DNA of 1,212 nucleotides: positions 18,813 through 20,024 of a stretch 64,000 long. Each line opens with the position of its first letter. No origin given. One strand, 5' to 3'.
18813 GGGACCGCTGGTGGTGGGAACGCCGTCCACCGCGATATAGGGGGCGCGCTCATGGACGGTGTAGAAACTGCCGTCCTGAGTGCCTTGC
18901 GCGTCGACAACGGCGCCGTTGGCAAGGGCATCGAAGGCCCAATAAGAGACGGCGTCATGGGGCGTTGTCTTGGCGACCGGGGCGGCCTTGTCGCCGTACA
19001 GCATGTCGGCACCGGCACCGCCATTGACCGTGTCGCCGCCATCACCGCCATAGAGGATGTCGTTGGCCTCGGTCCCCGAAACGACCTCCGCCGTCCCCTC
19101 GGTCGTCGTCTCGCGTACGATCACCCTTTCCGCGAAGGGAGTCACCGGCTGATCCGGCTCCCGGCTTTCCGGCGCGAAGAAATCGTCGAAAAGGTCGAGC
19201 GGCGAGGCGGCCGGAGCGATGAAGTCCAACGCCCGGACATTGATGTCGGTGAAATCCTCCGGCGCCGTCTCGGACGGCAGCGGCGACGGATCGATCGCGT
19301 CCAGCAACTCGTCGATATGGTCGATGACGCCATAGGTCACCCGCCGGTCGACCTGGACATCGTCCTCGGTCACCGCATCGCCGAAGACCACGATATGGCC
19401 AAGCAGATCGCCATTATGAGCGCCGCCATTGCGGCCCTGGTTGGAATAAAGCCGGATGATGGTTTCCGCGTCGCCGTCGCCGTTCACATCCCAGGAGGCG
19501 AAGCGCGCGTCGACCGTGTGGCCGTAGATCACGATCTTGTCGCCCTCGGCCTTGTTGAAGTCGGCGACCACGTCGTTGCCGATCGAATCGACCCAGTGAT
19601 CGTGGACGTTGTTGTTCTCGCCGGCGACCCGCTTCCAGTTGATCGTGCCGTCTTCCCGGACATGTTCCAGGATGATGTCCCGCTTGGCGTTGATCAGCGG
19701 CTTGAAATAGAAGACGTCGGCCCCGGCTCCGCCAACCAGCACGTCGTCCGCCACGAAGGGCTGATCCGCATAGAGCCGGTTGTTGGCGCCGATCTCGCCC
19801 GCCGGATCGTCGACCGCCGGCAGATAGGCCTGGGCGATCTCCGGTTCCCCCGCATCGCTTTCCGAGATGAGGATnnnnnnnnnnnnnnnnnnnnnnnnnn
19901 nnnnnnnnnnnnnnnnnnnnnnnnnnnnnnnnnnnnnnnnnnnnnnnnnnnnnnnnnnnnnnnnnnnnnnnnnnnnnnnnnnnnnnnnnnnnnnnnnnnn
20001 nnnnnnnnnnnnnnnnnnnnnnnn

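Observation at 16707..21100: Orphan 1411-aa LamG x3 / RTX-repeat protein with internal module duplication and an AT-rich upstream region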

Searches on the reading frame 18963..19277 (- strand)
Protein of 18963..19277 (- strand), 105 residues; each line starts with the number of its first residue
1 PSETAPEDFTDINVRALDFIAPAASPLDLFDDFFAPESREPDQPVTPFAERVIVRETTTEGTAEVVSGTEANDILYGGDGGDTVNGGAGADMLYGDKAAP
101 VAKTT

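Call 35: search_protein_families(library=pfam, proteins=[window:18963-19277:-], max_evalue=10)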
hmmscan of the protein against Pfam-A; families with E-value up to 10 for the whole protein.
window:18963-19277:- (105 aa): 1 family
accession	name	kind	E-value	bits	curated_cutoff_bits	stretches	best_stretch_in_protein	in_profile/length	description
PF00353.25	HemolysinCabind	-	4.9e-08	33.2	23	1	68-96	2-30/36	RTX calcium-binding nonapeptide repeat (4 copies)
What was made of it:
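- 18993..19100 (-): Short RTX block in the inter-cassette linker (aa ~615-650). HemolysinCabind E 4.9e-8 on the linker (call 35).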

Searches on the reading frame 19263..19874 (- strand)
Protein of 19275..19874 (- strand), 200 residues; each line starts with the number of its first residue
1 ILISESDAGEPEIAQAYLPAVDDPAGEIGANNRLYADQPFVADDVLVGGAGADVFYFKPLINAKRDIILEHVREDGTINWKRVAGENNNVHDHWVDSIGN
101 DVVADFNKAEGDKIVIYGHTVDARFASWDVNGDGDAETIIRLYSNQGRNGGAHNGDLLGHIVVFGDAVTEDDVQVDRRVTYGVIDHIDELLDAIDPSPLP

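Call 16: search_solved_structures(query=window:19275-19874:-, max_evalue=10, show_alignments=2)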
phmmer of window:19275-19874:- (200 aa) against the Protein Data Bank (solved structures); distinct sequences matched with E-value up to 10: 22.
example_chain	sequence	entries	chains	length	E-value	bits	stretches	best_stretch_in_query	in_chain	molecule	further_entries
6z8s_A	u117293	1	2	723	0.47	13.5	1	77-197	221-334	Putative copper transport outer membrane porin OprC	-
5c59_A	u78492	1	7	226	0.53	13.3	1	101-167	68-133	Macrolide export ATP-binding/permease protein MacB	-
5lj8_A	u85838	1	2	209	0.54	13.3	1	101-167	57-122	Macrolide export ATP-binding/permease protein MacB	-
9qgy_M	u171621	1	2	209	0.54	13.3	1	101-167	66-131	Macrolide export ATP-binding/permease protein MacB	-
3zqc_A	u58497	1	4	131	0.82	12.7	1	59-85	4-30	MYB3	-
8jx3_A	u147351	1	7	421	0.86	12.6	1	65-110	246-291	alpha hemolysin fused with spy-catcher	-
4p24_A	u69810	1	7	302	0.89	12.6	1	65-112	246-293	Alpha-hemolysin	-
7o1q_A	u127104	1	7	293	0.91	12.5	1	65-110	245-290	Alpha-hemolysin hybridized Abeta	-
4u6v_A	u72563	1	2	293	0.92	12.5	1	65-110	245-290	Alpha-hemolysin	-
8jx2_A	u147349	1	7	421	0.94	12.5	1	65-110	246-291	alpha hemolysin fused with spy-catcher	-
9shr_A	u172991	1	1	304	1.4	11.9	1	65-110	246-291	Alpha-hemolysin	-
3m2l_A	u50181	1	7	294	1.9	11.5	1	65-110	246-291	Alpha-hemolysin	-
9svz_A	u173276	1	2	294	2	11.4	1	65-110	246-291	Alpha-hemolysin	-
8jx3_H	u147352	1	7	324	2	11.4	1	65-110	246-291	alpha hemolysin fused with spy-tag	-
4idj_A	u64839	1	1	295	2.2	11.3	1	65-110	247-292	Alpha-hemolysin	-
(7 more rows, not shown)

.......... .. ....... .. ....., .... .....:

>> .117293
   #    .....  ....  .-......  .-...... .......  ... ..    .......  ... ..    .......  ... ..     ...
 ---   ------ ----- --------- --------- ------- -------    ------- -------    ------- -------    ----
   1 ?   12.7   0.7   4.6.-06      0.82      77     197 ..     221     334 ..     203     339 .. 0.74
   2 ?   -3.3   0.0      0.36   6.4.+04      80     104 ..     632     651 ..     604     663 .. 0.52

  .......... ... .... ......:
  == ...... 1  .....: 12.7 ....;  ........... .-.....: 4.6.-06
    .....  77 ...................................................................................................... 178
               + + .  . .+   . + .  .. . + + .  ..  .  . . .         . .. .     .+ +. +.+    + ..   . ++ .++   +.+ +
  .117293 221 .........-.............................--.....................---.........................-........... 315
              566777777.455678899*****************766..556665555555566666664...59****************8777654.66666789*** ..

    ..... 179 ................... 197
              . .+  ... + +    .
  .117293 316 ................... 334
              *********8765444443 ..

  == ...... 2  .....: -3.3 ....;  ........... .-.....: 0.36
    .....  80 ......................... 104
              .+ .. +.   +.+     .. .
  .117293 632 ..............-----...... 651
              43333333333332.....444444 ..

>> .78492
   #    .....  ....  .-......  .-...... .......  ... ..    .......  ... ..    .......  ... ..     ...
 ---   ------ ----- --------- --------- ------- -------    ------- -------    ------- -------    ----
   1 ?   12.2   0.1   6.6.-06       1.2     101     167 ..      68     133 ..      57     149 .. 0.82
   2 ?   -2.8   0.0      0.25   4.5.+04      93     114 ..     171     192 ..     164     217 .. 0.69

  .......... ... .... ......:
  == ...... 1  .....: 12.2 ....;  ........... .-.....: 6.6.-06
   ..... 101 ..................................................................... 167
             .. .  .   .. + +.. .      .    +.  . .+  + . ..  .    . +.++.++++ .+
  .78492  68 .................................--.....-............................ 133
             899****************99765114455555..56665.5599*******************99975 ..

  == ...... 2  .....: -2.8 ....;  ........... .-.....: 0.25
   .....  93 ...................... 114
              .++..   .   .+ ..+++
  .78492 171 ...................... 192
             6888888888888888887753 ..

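Call 18: find_homologous_proteins(query=window:19275-19874:-, max_evalue=0.00001)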
Query window:19275-19874:- (200 aa): 112 proteins with E <= 0.00001 among 610 candidates.
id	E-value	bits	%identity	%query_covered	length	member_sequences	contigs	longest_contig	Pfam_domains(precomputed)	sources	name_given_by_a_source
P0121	4.7e-68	247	59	98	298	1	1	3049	PF00353.26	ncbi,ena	-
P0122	1.3e-66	242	87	64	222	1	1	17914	-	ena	-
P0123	1.9e-60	222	58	98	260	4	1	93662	-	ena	-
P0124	4.0e-50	189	50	98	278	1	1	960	PF00353.26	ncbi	ncbi:unnamed protein product, partial [Ectocarpus sp. 12 AP-2014]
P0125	1.1e-46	177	52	96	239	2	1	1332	PF00353.26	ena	-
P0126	2.1e-46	176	51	97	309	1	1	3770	PF00353.26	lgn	-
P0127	1.6e-45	173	53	94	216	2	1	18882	PF00353.26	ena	-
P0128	1.4e-44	170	52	97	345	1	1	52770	PF00353.26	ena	-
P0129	1.7e-44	170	50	95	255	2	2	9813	PF00353.26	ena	-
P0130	3.2e-44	169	51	95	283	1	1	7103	PF00353.26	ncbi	-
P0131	5.5e-44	168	50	95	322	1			PF00353.26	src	-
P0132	8.9e-44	168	47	100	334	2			PF00353.26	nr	nr:calcium-binding protein [Roseomonas sp. GC11]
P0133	3.9e-43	166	53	95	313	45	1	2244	PF00353.26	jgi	jgi:Ca2+-binding RTX toxin-like protein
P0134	5.1e-43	165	53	95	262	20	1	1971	PF00353.26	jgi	jgi:Ca2+-binding RTX toxin-like protein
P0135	1.1e-42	164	56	86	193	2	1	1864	PF00353.26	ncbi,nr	ncbi:MAG: autotransporter outer membrane beta-barrel domain-containing protein, partial [Cyanobacter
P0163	2.8e-39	153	46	95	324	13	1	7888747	PF00353.26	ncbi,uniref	ncbi:calcium-binding protein [Bradyrhizobium sp. STM 3557]|uniref:calcium-binding protein n=1 Tax=Br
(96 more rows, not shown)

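Call 22: search_protein_representatives(protein=window:19275-19874:-)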
Query: 200 residues. Proteins with E-value up to 0.001 (for the whole library): 335; up to 1e-10: 272; up to 1e-30: 146. The best 150 are listed.
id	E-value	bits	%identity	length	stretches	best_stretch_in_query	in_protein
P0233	0.0e+00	1286.5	53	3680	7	1-198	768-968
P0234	7.1e-255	855.7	54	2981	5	1-196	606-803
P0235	7.6e-221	744.5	46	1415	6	21-195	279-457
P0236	1.1e-211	714.6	56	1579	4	1-196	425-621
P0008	6.2e-198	669.7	53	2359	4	1-189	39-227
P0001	3.0e-178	605.4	76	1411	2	1-200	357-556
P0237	7.0e-170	578.0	53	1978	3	1-196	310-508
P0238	1.3e-138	475.9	46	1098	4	3-190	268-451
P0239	4.0e-123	425.3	54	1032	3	1-188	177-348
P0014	3.4e-117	405.9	55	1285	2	1-197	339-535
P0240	9.9e-114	394.6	56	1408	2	1-197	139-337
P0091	3.0e-112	389.8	51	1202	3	1-200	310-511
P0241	3.1e-111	386.5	56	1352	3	1-197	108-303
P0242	4.0e-106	369.8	55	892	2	1-196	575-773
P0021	4.4e-105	366.4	53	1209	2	1-196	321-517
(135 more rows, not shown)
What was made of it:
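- On Module X (unnamed family defined here): The family comprises 335 clusters (call 22).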

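Call 35: search_protein_families(library=pfam, proteins=[window:19275-19874:-, P0163, P0235], max_evalue=10)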
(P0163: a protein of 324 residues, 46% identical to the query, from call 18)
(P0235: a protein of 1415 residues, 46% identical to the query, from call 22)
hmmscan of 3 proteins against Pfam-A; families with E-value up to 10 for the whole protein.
window:19275-19874:- (200 aa): 1 family
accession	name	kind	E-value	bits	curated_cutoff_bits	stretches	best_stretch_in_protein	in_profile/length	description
PF00353.25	HemolysinCabind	-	0.034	14.6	23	1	43-56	15-28/36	RTX calcium-binding nonapeptide repeat (4 copies)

P0163 (324 aa): 2 families
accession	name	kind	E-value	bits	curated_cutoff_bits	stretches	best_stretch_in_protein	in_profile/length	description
PF00353.25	HemolysinCabind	-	1.6e-26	92.3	23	5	71-106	1-36/36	RTX calcium-binding nonapeptide repeat (4 copies)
PF10149.14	TM231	-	0.049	13.3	23.2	1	196-276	85-159/301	Transmembrane protein 231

P0235 (1415 aa): 4 families
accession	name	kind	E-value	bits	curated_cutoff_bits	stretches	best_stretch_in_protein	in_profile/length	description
PF00353.25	HemolysinCabind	-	0.0033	17.8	23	5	61-75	12-26/36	RTX calcium-binding nonapeptide repeat (4 copies)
PF17299.7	DUF5350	-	0.0091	16.9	25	0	571-588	3-20/57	Family of unknown function (DUF5350)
PF06385.17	Baculo_LEF-11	-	0.013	16.4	22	0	337-376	15-54/93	Baculovirus LEF-11 protein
PF19622.4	DUF6127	-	0.017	15.6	27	1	70-91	28-49/63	Family of unknown function (DUF6127)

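Call 36: search_protein_families(library=ncbifam, proteins=[window:19275-19874:-, P0163], max_evalue=10)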
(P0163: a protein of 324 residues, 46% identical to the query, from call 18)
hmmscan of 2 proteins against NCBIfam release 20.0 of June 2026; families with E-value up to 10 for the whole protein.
window:19275-19874:- (200 aa): 0 families

P0163 (324 aa): 9 families
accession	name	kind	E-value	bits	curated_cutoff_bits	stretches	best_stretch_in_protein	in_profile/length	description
NF046115.1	Ca_rpt_SMc04171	equivalog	1.4e-21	77.2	625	3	39-125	413-499/574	SMc04171 family calcium-binding repeat protein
NF033943.0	RTX_toxin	subfamily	3.4e-15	55.3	1000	1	27-153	674-803/930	RTX family hemolysin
NF033203.1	entero_EhxA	exception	9.1e-11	40.6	2000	1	27-121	752-846/997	enterohemolysin EhxA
NF050046.1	PueAB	exception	2.7e-10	39.3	670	2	63-138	374-450/616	polyurethane esterase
NF035945.1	Zn_serralysin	subfamily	3.8e-09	36.2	500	2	63-120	324-381/462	serralysin family metalloprotease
NF053766.1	ZapA_metallo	exception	8.7e-08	31.6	940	2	27-77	335-385/483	ZapA family metalloprotease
NF052454.1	BtaGlycanEglC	equivalog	0.00056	18.9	700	3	69-108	111-152/459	endo-1,3-1,4-beta-glycanase EglC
TIGR03661.1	T1SS_VCA0849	domain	0.019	16.2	17.6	1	195-259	1-68/91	type I secretion C-terminal target domain-containing protein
NF051884.1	ProteaseSapA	equivalog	0.43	9.2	1200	1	64-133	327-401/644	protease SapA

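Call 39: find_encoding_contigs(protein=P0163, flank=10000, max_places=2)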
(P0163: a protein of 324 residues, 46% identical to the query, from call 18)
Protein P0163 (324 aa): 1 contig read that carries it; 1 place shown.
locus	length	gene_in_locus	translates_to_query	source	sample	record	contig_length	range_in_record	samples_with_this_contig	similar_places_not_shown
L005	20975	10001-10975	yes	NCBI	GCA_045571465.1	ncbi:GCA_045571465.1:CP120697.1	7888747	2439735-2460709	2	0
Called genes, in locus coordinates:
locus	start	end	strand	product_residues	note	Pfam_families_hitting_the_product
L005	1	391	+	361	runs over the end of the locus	PF00005:ABC_tran, PF08402:TOBE_2 (weak)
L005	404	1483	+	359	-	PF00005:ABC_tran, PF17912:OB_MalK (weak)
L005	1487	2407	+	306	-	PF00528:BPD_transp_1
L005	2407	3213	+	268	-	PF00528:BPD_transp_1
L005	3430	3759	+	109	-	PF09928:DUF2160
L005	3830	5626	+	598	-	PF01547:SBP_bac_1, PF13416:SBP_bac_8 (weak)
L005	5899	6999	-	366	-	PF00724:Oxidored_FMN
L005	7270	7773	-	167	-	PF09351:DUF1993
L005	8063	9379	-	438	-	PF13406:SLT_2, PF01471:PG_binding_1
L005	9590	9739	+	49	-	-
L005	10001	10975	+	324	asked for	PF00353:HemolysinCabind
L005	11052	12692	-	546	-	PF02878:PGM_PMM_I, PF02879:PGM_PMM_II, PF02880:PGM_PMM_III, PF00408:PGM_PMM_IV (weak)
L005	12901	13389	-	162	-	-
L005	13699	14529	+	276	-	-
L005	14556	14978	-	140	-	-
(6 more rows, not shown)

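Call 57: predict_structure(alignment_id=A3)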
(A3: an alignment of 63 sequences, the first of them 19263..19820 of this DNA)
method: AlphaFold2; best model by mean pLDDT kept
length: 186 residues; sequences in the alignment: 63
mean_pLDDT: 85.5   pTM: 0.77
mean pLDDT of the five models: 85.5, 84.8, 83.6, 83.4, 82.9
residues with pLDDT >= 90: 133; 70-90: 19; 50-70: 10; < 50: 24
segments of 3 or more residues with pLDDT < 50: 1-21, 184-186
pLDDT, mean of each block of 10 residues (from residue 1): 38 42 78 96 94 98 94 89 97 98 97 96 95 87 97 97 96 75 49
secondary structure, 60 per line:
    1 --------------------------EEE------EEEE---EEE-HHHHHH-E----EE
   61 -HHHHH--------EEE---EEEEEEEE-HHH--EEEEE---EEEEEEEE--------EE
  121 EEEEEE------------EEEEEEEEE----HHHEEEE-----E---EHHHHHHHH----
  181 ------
elements in order: E27-29 E36-39 E43-45 H47-52 H62-66 E75-77 E81-88 E95-99 E103-110 E119-126 E139-147 E155-158 H169-176

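Call 59: fold_search(model_id=the predicted structure, library=pdb)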
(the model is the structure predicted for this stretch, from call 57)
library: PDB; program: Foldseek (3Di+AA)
matches with E <= 10: 153; with E <= 0.001: 0
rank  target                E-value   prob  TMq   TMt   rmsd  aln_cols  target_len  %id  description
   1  4cbg_A                5.6e-01  0.03  0.13  0.06  22.1       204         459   10  Pestivirus NS3 helicase (released 2015-01-21)
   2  9wzv_A                6.7e-01  0.12  0.19  0.03  12.2       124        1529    7  Cryo-EM structure of Fks1 with intact active site (released 2026-02-18)
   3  6wnl_A                8.4e-01  0.06  0.13  0.08  13.4       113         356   12  human Artemis/SNM1C catalytic domain, crystal form 2 (released 2020-07-01)
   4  6wo0                  9.0e-01  0.06  0.13  0.08  13.7       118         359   10  human Artemis/SNM1C catalytic domain, crystal form 1 (released 2020-07-01)
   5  4cbg_B                1.1e+00  0.02  0.12  0.06  18.9       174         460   11  Pestivirus NS3 helicase (released 2015-01-21)
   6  5wx1                  1.1e+00  0.02  0.13  0.05  19.4       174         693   13  The closed-conformation crystal structure of the full-length pestivirus NS3 with its NS4A protease cofactor segment (released 2017-08-23)
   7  2jty_MODEL_1_A        1.3e+00  0.03  0.11  0.11  12.2        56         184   14  Self-complemented variant of FimA, the main subunit of type 1 pilus (released 2008-08-12)
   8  7xe4_F                1.5e+00  0.08  0.20  0.04  13.4       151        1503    8  structure of a membrane-bound glycosyltransferase (released 2023-03-29)
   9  9wzs_A                1.7e+00  0.14  0.18  0.03   9.5        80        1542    6  Cryo-EM structure of Fks2 in complex with enfumafungin (released 2026-02-18)
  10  9wzt_A                1.8e+00  0.08  0.19  0.03  11.9       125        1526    8  Cryo-EM structure of Fks2 in apo state (released 2026-02-18)
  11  6fb3_A                1.9e+00  0.08  0.14  0.02   6.3        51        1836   18  Teneurin 2 Partial Extracellular Domain (released 2018-03-28)
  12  7yuy_F                1.9e+00  0.08  0.20  0.04  13.3       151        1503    7  Structure of a mutated membrane-bound glycosyltransferase (released 2023-03-29)
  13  4wxr_B                1.9e+00  0.01  0.13  0.06  18.5       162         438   12  X-ray crystal structure of NS3 Helicase from HCV with a bound inhibitor at 2.42 A resolution (released 2015-12-23)
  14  8wl6                  2.0e+00  0.07  0.19  0.03  12.2       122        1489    7  Structure of 1,3-beta-glucan synthase component FKS1 (released 2025-02-19)
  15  6zqf_UV               2.1e+00  0.18  0.16  0.03   6.1        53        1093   13  Cryo-EM structure of the 90S pre-ribosome from Saccharomyces cerevisiae, state Dis-B (Poly-Ala) (released 2020-09-23)
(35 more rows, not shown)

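Call 68: search_protein_families(library=ncbifam, alignment_id=A3, max_evalue=0.1)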
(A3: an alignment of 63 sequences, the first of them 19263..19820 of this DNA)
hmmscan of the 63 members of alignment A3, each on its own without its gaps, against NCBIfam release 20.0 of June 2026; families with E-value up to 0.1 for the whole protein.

A. member 1, window:19263-19820:- (186 aa): 0 families

B. families by the number of members that match (of 63 scanned): 14 families
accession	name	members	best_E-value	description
NF033943.0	RTX_toxin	57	3.3e-47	RTX family hemolysin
NF033203.1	entero_EhxA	57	8.1e-34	enterohemolysin EhxA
NF046115.1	Ca_rpt_SMc04171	57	1.1e-28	SMc04171 family calcium-binding repeat protein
NF035945.1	Zn_serralysin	57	4.7e-20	serralysin family metalloprotease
NF053766.1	ZapA_metallo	57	4.1e-19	ZapA family metalloprotease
NF050046.1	PueAB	57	1.2e-16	polyurethane esterase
NF052454.1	BtaGlycanEglC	50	7.2e-12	endo-1,3-1,4-beta-glycanase EglC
TIGR03661.1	T1SS_VCA0849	21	0.0017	type I secretion C-terminal target domain-containing protein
NF051884.1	ProteaseSapA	15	0.00056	protease SapA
NF038329.2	gly_rich_SclB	12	5.2e-08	LPXTG-anchored collagen-like adhesin Scl2/SclB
NF038330.1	adhesin_SclA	2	7e-06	LPXTG-anchored collagen-like adhesin Scl1/SclA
NF046116.1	adhesin_Lcl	1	1.4e-05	collagen-like adhesin Lcl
NF007292.0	PRK09764.1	1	0.069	GntR family transcriptional regulator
NF008143.0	PRK10894.1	1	0.085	lipopolysaccharide ABC transporter substrate-binding protein LptA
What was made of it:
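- On Large RTX adhesins (LapA/MpIBP/FrhA): TIGR03661 gives only sub-threshold hits in relatives' X modules (calls 36, 68).
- In the one member examined (P0163) the hit lies inside X (calls 36, 68). The recurrent weak hit is to a secretion-target domain, not to an enzyme (call 68).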
